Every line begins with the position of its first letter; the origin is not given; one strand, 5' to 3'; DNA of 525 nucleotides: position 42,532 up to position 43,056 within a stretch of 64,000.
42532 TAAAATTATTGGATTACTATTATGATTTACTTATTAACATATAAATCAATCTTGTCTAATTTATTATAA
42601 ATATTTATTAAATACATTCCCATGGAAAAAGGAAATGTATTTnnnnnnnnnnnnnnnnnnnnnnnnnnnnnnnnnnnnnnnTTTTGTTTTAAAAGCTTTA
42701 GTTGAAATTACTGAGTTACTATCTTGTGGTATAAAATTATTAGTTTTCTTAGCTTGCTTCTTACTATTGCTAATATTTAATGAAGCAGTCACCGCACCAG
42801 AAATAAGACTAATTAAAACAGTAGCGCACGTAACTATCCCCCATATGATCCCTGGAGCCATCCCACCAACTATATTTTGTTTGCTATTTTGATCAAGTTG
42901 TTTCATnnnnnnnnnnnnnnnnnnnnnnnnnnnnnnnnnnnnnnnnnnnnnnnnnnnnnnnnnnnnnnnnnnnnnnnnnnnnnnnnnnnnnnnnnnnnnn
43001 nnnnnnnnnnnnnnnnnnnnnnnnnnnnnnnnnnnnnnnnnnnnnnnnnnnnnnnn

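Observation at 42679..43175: Translationally coupled pair of double-glycine-leader peptides with GxxxG helices: candidate two-peptide bacteriocin in a Mollicute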

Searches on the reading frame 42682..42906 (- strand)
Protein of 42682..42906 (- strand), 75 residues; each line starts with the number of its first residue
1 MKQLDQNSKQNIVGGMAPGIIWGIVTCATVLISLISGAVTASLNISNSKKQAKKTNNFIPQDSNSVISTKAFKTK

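Call 5: search_protein_families(library=pfam, proteins=[window:42682-42906:-], max_evalue=10)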
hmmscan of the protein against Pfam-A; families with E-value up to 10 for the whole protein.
seq(75 aa): 0 families

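Call 6: search_protein_families(library=ncbifam, proteins=[window:42682-42906:-], max_evalue=10)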
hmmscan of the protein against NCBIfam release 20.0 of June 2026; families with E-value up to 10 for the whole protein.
seq(75 aa): 1 family
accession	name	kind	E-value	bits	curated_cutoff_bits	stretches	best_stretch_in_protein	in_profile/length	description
NF045747.1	MPN313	equivalog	0.00043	20.6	100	1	1-70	1-68/87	MPN313 family protein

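Call 9: find_homologous_proteins(query=window:42682-42906:-, max_evalue=10)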
Query seq(75 aa) (75 aa): 1 proteins with E <= 10 among 2 candidates.
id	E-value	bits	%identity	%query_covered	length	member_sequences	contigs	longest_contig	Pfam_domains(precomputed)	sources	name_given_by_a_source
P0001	1.2e-39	150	100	100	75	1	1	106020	-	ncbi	-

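Call 10: find_encoding_contigs(protein=P0001, flank=3000, max_places=3)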
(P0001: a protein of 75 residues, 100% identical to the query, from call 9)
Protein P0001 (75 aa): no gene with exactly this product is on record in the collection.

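Call 57: search_protein_families(library=ncbifam, proteins=[window:42682-42906:-, window:42682-42861:-], max_evalue=10)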
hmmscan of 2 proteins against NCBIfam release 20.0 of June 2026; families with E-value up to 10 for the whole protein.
seq(75 aa): 1 family
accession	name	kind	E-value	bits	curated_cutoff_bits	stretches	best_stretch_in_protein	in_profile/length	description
NF045747.1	MPN313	equivalog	0.00043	20.6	100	1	1-70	1-68/87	MPN313 family protein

seq(60 aa): 0 families

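Call 61: search_protein_families(library=ncbifam, alignment_id=A5, max_evalue=0.1)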
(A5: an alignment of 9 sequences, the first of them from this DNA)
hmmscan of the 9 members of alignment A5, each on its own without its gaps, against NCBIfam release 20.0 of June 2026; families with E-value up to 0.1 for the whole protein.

A. member 1, seq(75 aa): 1 family
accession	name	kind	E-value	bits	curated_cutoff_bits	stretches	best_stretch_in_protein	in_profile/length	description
NF045747.1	MPN313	equivalog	0.00043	20.6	100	1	1-70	1-68/87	MPN313 family protein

B. families by the number of members that match (of 9 scanned): 5 families
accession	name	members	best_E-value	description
NF045747.1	MPN313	7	0.00018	MPN313 family protein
TIGR02896.1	spore_III_AF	1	0.016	stage III sporulation protein AF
TIGR03949.1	bact_IIb_cerein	1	0.023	class IIb bacteriocin, lactobin A/cerein 7B family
NF004485.0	PRK05815.3-3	1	0.024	F0F1 ATP synthase subunit A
NF053528.1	secreted_MTB12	1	0.065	MTB12 family secreted protein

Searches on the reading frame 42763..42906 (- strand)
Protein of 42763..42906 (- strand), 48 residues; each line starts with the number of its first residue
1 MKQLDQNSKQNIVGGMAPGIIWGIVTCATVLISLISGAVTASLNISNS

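Call 75: search_protein_families(library=ncbifam, proteins=[window:42763-42906:-], max_evalue=10)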
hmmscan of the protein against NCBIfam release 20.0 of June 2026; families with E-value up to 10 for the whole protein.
seq(48 aa): 1 family
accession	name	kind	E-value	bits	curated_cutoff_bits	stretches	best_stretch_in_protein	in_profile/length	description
NF045747.1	MPN313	equivalog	0.035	14.5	100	1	1-48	1-45/87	MPN313 family protein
